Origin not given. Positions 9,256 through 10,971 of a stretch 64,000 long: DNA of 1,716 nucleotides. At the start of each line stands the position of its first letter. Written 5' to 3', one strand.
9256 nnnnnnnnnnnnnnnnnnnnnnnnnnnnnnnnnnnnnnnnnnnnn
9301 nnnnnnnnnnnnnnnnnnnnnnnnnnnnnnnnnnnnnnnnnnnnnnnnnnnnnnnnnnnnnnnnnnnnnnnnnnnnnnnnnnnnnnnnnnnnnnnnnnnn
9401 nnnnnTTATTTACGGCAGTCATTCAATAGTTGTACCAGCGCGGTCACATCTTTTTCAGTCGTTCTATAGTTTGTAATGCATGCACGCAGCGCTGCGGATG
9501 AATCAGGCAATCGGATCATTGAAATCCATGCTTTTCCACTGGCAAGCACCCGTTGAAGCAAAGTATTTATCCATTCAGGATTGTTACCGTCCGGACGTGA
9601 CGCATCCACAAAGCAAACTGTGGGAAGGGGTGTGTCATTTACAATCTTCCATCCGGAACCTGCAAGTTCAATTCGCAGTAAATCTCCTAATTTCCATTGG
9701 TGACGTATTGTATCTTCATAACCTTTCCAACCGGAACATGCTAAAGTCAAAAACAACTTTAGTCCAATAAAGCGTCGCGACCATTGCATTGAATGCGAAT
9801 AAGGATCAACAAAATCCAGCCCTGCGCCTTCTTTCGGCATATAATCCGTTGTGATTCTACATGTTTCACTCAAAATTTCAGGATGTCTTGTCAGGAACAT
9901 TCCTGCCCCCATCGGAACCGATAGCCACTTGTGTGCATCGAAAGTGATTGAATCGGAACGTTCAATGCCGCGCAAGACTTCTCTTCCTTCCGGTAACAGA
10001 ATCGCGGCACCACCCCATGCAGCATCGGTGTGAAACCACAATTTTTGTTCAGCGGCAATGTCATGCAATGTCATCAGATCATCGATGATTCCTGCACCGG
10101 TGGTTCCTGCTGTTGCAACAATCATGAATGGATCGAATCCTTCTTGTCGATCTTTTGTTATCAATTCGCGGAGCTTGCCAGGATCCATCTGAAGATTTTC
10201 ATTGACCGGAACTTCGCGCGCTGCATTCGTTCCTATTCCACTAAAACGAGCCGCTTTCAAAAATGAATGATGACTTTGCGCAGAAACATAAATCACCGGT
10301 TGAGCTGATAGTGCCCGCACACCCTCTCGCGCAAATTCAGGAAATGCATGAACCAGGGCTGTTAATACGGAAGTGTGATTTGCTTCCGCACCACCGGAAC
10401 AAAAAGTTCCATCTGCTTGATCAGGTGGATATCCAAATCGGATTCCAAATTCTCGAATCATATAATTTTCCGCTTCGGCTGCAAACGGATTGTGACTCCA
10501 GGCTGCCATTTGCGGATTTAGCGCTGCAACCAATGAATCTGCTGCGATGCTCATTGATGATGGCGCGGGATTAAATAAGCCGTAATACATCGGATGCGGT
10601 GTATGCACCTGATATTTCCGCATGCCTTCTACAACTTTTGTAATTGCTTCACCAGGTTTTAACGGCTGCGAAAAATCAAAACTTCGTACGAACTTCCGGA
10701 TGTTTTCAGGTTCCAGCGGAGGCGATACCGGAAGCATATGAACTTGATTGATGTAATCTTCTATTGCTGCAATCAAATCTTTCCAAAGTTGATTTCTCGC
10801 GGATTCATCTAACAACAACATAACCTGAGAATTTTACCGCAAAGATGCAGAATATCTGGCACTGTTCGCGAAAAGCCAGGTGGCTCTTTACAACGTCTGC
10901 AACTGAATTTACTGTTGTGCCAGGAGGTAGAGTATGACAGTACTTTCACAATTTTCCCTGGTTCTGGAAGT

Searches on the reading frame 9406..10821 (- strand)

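Call 43: search_protein_families(library=pfam, proteins=[window:9406-10821:-], max_evalue=0.00001)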
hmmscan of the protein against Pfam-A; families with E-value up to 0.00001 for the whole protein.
window:9406-10821:- (471 aa): 1 family
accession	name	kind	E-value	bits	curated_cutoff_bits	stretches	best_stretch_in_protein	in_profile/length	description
PF00282.25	Pyridoxal_deC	-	1.1e-64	218.9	27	1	58-404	20-372/375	Pyridoxal-dependent decarboxylase conserved domain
